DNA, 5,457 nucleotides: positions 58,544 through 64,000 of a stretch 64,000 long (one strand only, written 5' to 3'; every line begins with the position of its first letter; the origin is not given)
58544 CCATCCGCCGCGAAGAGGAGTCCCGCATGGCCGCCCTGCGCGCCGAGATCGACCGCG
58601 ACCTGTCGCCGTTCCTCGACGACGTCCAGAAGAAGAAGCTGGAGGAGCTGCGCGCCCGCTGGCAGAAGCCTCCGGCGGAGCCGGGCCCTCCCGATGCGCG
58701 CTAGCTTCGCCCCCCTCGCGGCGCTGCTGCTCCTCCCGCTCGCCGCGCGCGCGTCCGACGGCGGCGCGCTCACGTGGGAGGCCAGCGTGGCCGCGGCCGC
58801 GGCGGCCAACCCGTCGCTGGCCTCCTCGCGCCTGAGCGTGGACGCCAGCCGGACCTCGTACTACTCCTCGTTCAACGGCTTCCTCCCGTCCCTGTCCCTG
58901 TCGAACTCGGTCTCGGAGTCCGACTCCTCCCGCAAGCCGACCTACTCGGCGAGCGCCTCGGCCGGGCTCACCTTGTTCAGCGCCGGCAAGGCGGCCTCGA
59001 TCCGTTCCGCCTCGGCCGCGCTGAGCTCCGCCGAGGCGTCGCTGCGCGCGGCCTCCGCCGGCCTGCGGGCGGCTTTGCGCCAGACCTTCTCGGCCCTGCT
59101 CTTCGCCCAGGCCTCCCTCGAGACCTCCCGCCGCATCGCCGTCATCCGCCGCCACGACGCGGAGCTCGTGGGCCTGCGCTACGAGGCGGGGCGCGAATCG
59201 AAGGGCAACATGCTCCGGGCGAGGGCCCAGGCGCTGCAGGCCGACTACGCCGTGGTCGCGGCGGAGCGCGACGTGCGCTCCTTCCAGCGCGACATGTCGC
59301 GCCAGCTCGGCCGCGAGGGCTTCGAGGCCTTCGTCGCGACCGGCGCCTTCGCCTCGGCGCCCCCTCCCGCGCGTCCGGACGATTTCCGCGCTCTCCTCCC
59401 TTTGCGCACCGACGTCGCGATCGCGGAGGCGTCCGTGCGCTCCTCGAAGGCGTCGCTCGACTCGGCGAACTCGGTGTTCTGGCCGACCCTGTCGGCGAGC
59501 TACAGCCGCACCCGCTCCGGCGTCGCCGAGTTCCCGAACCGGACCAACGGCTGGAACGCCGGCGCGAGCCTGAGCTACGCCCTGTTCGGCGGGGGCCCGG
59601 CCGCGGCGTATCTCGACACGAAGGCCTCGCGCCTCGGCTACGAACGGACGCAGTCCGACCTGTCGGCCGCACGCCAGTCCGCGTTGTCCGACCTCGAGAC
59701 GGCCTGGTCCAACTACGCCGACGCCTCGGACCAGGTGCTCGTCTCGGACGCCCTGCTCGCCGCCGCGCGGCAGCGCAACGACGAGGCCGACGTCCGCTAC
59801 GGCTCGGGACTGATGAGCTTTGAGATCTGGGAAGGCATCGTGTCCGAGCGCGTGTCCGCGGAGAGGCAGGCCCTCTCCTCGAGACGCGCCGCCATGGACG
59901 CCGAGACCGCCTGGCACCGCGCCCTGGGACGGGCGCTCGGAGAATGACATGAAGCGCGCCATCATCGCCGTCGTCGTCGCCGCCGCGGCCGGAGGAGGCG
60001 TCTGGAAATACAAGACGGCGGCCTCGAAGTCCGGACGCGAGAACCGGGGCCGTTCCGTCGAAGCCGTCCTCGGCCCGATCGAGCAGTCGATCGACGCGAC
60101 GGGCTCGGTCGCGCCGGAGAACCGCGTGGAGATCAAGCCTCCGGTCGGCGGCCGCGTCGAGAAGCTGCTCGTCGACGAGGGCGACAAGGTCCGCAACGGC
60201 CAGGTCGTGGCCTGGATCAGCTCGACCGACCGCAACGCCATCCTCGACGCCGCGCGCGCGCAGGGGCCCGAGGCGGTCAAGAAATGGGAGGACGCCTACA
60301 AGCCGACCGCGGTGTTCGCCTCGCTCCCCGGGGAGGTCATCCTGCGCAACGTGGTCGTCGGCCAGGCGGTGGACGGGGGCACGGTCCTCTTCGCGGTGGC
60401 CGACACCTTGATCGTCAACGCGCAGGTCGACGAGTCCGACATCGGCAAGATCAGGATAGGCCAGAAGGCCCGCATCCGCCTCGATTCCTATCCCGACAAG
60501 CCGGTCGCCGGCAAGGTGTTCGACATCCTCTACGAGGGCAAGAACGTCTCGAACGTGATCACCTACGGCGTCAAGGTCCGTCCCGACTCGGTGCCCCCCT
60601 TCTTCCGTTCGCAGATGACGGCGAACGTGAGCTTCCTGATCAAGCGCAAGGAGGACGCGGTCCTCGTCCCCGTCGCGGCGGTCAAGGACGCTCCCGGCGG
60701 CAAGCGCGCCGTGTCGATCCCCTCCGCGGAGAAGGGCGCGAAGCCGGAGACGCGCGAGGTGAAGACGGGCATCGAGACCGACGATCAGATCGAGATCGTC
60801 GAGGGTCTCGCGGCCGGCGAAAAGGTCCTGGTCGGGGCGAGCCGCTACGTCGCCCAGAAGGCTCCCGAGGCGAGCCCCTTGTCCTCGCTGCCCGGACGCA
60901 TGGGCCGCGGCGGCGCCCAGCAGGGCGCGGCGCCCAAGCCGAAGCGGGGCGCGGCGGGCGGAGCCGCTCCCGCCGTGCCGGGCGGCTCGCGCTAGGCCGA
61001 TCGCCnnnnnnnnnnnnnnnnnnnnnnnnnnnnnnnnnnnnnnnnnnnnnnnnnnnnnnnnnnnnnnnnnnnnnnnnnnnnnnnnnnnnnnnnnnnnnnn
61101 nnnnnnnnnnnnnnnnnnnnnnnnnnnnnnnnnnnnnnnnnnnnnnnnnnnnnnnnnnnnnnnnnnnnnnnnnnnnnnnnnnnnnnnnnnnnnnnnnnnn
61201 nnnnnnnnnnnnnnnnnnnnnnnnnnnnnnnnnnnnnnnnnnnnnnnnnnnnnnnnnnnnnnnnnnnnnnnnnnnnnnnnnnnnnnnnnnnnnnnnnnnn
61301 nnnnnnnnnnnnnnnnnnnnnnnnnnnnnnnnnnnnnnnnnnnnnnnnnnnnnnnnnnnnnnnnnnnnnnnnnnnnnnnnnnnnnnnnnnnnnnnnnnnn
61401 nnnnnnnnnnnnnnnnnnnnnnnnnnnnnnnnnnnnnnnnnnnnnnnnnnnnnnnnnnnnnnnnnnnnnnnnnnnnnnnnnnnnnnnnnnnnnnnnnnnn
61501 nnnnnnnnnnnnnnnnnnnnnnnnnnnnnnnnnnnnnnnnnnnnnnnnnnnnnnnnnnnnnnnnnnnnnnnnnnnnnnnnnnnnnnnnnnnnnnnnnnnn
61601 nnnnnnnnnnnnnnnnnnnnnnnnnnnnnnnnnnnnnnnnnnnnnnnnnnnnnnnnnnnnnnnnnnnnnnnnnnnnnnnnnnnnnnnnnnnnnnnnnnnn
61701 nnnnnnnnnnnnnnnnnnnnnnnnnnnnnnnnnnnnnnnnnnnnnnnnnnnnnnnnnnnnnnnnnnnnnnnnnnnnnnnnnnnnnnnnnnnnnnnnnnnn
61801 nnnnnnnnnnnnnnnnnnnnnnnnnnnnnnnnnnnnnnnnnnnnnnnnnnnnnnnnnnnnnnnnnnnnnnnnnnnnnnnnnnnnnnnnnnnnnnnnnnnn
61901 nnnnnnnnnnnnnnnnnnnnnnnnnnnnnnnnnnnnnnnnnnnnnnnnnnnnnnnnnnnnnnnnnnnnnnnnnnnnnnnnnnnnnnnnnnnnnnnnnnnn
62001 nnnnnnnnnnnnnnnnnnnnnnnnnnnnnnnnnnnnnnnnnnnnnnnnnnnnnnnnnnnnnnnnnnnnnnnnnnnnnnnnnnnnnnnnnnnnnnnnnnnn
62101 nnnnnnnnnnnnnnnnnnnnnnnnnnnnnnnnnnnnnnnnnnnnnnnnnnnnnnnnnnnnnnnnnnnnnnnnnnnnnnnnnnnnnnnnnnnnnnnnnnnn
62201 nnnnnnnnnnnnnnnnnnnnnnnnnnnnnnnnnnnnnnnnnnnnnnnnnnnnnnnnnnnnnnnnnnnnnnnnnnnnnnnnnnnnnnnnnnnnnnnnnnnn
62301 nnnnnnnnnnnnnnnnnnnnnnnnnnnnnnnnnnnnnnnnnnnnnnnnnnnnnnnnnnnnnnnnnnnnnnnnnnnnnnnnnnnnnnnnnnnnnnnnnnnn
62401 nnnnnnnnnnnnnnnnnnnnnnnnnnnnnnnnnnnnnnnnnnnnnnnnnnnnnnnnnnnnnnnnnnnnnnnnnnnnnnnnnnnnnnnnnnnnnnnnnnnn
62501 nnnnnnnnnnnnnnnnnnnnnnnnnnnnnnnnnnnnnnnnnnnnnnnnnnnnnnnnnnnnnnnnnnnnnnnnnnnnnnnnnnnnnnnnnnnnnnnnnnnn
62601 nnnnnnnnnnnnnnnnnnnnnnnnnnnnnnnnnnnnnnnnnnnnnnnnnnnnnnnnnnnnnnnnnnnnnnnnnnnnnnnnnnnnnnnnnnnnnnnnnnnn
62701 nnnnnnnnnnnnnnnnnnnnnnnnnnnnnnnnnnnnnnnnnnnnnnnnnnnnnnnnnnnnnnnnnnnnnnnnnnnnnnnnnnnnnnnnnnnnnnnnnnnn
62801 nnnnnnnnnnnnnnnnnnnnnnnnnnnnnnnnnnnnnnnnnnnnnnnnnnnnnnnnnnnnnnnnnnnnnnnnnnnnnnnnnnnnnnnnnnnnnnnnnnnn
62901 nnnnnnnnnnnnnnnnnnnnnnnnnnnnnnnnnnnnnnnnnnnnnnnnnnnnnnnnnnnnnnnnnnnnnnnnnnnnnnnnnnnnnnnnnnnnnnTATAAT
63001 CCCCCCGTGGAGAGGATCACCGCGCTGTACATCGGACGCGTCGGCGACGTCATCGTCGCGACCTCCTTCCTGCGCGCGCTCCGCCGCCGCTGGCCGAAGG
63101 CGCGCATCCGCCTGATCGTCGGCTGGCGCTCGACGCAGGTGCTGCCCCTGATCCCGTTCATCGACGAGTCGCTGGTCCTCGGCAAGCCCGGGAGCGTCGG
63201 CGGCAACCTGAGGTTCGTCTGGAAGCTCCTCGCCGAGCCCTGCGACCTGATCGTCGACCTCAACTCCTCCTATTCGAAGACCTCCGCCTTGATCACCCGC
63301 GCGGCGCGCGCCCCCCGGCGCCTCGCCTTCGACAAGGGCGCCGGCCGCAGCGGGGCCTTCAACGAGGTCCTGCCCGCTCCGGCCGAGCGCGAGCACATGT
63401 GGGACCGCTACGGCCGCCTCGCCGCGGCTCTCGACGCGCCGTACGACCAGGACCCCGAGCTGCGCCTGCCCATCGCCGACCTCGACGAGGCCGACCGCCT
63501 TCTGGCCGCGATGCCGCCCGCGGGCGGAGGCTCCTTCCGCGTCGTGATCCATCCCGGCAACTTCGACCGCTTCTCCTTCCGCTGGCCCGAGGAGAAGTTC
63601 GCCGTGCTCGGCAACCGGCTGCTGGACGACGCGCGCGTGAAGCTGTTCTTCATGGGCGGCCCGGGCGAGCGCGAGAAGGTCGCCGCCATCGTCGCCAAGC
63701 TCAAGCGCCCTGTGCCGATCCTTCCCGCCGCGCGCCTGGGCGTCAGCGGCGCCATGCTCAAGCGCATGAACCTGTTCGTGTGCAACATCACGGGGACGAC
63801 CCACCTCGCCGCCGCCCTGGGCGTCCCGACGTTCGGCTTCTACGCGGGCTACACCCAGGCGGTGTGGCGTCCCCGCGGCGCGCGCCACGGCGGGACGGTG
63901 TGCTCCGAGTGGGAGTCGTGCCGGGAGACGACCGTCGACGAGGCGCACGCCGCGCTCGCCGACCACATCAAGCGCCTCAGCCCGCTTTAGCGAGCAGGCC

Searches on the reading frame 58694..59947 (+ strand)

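Call 61: search_protein_families(library=pfam, proteins=[window:58694-59947:+], max_evalue=0.0001)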
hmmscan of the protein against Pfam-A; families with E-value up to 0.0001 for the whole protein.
window:58694-59947:+ (417 aa): 1 family
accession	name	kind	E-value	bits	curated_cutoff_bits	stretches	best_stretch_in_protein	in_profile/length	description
PF02321.23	OEP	-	1.3e-36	126.7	22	2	238-412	12-187/187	Outer membrane efflux protein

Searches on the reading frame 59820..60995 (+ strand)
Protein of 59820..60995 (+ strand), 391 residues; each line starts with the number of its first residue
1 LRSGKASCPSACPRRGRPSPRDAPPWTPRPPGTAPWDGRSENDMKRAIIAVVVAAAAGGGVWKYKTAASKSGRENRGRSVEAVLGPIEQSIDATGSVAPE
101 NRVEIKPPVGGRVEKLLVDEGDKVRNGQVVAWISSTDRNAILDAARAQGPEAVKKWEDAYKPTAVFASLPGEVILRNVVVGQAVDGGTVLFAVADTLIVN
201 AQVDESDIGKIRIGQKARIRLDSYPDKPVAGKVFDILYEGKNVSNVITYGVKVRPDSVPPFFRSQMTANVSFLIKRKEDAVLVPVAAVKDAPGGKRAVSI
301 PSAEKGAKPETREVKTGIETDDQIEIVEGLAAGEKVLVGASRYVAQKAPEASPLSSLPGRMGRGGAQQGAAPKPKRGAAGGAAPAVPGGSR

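Call 61: search_protein_families(library=pfam, proteins=[window:59820-60995:+], max_evalue=0.0001)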
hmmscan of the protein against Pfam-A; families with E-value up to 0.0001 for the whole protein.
window:59820-60995:+ (391 aa): 3 families
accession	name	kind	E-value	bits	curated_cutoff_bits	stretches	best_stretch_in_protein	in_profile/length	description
PF16576.10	HlyD_D23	-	4.6e-18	65.7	30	1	154-237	100-185/214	Barrel-sandwich domain of CusB or HlyD membrane-fusion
PF13437.12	HlyD_3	-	7e-16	59.3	22.2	1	165-256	2-96/106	HlyD family secretion protein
PF13533.13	Biotin_lipoyl_2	-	8.5e-06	25.9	29.8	0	103-129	1-27/32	Biotin-lipoyl like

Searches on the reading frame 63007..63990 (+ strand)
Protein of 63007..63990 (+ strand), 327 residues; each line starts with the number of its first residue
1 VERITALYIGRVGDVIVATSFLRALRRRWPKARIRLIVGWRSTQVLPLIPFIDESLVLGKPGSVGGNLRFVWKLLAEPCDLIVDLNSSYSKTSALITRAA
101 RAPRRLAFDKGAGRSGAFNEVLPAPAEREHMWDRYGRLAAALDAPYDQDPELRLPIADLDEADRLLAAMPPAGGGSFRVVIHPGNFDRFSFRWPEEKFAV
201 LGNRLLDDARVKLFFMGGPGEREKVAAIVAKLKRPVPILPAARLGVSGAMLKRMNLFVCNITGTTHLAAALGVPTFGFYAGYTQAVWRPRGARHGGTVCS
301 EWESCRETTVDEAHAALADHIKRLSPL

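Call 61: search_protein_families(library=pfam, proteins=[window:63007-63990:+], max_evalue=0.0001)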
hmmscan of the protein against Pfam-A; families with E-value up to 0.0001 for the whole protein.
window:63007-63990:+ (327 aa): 1 family
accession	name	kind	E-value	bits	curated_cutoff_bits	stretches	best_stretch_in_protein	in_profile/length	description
PF01075.23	Glyco_transf_9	-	4.8e-21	75.6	22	1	71-302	5-232/247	Glycosyltransferase family 9 (heptosyltransferase)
